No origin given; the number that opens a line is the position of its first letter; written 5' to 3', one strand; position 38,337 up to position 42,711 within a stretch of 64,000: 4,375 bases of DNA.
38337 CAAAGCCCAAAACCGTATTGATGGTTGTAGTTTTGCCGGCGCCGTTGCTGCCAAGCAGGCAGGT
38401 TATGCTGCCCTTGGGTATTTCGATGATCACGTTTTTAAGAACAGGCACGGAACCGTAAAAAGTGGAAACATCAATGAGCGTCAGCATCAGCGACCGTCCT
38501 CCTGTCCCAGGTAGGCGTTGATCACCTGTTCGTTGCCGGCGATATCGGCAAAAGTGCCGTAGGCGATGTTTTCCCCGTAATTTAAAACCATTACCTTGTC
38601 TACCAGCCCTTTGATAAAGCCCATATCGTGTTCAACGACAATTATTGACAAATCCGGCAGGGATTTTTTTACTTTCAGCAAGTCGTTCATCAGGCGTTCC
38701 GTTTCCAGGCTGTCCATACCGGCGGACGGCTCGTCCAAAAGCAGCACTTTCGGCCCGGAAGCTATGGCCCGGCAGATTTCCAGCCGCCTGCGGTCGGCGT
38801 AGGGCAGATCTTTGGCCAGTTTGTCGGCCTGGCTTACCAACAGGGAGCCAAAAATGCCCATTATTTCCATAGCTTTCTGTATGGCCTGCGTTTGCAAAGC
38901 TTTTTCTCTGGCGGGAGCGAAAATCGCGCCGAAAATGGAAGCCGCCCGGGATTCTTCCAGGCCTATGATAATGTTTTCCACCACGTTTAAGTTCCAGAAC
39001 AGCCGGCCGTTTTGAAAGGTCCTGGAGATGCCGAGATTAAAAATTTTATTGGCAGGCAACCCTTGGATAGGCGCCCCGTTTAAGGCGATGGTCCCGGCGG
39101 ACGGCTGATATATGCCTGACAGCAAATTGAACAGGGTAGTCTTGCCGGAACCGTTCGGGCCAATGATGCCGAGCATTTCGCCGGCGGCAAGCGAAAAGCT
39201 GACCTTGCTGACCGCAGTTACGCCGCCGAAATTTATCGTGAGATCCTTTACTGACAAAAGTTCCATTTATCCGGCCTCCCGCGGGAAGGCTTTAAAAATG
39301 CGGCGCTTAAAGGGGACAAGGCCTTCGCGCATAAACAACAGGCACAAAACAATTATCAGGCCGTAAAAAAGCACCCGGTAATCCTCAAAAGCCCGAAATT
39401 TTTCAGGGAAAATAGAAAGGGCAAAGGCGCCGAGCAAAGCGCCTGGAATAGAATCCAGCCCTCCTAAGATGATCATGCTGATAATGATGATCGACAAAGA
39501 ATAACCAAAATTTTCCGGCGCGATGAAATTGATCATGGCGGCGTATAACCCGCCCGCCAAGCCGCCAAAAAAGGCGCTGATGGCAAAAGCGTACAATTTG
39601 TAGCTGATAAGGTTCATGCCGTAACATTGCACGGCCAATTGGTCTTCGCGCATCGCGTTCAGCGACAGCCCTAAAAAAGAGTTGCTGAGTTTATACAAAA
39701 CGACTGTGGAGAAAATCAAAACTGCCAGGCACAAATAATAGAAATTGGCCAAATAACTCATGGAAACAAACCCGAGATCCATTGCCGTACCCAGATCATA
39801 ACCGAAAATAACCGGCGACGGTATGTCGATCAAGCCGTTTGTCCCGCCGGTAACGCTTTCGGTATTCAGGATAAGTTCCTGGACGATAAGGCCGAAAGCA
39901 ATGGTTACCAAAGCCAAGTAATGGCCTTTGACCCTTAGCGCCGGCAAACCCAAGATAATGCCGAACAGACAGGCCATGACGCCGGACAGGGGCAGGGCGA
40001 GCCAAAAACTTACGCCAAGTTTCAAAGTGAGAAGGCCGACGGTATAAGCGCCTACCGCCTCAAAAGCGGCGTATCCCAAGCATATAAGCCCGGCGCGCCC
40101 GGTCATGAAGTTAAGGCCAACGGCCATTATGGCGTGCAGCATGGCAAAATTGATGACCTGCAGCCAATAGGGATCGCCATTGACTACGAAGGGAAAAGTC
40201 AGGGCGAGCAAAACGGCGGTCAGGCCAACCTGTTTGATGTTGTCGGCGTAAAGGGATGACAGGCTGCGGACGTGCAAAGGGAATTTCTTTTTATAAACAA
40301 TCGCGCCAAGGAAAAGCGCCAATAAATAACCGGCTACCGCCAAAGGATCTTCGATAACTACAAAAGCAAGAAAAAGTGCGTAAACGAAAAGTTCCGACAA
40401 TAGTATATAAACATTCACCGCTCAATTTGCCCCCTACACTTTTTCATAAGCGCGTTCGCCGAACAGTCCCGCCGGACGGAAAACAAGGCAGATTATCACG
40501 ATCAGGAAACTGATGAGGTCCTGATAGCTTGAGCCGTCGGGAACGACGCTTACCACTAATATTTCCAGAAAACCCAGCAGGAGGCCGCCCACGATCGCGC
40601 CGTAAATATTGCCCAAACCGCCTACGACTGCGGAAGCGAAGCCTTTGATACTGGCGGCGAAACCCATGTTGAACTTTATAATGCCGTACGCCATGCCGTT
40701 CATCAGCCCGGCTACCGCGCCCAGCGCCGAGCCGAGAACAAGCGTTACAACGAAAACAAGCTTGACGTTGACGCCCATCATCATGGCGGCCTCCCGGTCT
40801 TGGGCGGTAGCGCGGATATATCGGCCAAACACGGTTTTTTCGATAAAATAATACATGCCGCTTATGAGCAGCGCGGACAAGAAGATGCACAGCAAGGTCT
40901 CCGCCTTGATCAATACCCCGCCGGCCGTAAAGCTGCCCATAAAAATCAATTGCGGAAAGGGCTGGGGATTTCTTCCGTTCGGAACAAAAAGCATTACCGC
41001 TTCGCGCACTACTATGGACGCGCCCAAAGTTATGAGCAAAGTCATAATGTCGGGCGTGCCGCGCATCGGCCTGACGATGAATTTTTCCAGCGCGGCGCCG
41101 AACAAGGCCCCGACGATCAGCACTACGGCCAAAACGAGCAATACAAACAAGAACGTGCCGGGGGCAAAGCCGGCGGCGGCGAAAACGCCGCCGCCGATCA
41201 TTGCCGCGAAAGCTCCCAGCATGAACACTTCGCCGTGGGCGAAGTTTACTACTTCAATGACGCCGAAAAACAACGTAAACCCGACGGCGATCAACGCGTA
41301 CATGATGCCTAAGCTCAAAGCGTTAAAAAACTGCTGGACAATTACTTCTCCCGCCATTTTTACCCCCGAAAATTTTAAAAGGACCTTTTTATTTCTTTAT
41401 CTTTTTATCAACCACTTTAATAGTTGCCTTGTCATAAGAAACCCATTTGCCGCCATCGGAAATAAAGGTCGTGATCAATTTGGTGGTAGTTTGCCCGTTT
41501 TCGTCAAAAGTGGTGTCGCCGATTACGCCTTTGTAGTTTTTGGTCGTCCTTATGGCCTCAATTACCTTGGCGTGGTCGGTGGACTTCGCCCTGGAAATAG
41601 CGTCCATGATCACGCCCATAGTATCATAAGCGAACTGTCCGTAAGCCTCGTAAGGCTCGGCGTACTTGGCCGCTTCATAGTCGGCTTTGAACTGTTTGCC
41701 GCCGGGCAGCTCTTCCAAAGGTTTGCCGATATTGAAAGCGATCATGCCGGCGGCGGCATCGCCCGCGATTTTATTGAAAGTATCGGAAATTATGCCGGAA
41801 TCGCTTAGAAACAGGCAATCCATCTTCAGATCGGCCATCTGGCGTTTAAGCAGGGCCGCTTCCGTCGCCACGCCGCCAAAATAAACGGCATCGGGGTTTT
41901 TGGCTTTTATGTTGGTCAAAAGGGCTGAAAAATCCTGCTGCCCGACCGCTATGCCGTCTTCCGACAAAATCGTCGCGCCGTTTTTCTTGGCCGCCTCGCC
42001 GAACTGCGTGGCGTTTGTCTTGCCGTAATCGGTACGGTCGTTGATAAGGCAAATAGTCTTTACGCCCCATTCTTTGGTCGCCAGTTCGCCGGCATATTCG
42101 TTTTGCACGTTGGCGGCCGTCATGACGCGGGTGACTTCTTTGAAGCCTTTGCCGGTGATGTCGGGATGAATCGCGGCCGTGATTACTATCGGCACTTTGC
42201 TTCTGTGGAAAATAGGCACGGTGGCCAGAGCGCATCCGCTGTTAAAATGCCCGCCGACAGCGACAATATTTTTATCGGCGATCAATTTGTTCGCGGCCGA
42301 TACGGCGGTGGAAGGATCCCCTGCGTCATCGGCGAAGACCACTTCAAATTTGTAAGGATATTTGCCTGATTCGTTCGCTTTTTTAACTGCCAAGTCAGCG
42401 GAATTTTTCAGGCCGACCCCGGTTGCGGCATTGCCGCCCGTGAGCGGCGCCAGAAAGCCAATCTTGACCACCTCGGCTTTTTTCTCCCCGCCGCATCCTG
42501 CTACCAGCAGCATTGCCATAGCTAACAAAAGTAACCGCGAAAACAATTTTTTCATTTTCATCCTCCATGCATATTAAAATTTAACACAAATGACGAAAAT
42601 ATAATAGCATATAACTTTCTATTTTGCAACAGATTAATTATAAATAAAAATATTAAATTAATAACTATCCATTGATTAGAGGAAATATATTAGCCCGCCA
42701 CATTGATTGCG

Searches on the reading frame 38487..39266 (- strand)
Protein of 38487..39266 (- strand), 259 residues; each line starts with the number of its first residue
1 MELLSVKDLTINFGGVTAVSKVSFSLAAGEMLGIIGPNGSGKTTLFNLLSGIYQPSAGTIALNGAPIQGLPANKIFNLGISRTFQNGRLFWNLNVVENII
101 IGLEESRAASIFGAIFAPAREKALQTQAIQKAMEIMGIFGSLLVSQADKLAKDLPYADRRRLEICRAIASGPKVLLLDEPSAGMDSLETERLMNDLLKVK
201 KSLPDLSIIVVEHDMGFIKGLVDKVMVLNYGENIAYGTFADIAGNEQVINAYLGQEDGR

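Call 22: search_protein_families(library=pfam, proteins=[window:38487-39266:-], max_evalue=0.00001)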
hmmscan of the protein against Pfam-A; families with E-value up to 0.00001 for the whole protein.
window:38487-39266:- (259 aa): 3 families
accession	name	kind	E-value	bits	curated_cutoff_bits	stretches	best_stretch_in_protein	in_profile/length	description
PF00005.33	ABC_tran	-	4.9e-29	102.1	25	1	20-181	2-136/137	ABC transporter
PF13304.12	AAA_21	-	1.4e-07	32.3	27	0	33-78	3-60/304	AAA domain, putative AbiEii toxin, Type IV TA system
PF12399.14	BCA_ABC_TP_C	-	9e-07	28.8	25.5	1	233-257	2-26/27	Branched-chain amino acid ATP-binding cassette transporter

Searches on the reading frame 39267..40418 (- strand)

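Call 22: search_protein_families(library=pfam, proteins=[window:39267-40418:-], max_evalue=0.00001)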
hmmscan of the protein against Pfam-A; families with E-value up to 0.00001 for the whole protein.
window:39267-40418:- (383 aa): 1 family
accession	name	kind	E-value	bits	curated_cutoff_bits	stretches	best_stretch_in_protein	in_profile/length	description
PF02653.21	BPD_transp_2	-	2.3e-42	145.4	26.8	1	86-359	3-268/269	Branched-chain amino acid transport system / permease component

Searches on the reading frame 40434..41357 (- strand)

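Call 22: search_protein_families(library=pfam, proteins=[window:40434-41357:-], max_evalue=0.00001)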
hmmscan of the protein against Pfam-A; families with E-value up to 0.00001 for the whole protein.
window:40434-41357:- (307 aa): 1 family
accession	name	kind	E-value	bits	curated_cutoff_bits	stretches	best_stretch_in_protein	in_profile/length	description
PF02653.21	BPD_transp_2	-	7.7e-39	133.9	26.8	1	11-290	3-268/269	Branched-chain amino acid transport system / permease component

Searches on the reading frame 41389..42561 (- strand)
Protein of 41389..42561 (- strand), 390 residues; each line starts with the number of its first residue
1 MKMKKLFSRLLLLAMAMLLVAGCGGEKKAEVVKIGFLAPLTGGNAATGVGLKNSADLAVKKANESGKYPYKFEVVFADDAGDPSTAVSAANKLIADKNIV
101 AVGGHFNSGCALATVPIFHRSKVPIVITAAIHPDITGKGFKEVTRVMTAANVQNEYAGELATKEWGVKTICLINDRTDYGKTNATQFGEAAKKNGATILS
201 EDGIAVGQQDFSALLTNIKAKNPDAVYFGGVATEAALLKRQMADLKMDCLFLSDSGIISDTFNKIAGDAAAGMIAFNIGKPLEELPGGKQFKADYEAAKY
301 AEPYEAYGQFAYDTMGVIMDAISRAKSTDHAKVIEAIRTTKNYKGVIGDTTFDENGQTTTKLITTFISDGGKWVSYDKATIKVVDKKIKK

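Call 22: search_protein_families(library=pfam, proteins=[window:41389-42561:-], max_evalue=0.00001)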
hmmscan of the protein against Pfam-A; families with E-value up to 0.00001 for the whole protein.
window:41389-42561:- (390 aa): 3 families
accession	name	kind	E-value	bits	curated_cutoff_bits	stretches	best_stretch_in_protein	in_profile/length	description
PF13458.12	Peripla_BP_6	-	1.2e-55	190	31.7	1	32-368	2-339/343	Periplasmic binding protein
PF01094.35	ANF_receptor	-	2.6e-22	79.8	25.4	1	52-359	3-341/353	Receptor family ligand binding region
PF13433.12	Peripla_BP_5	-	9.4e-16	58.3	27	1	32-361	1-329/363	Periplasmic binding protein domain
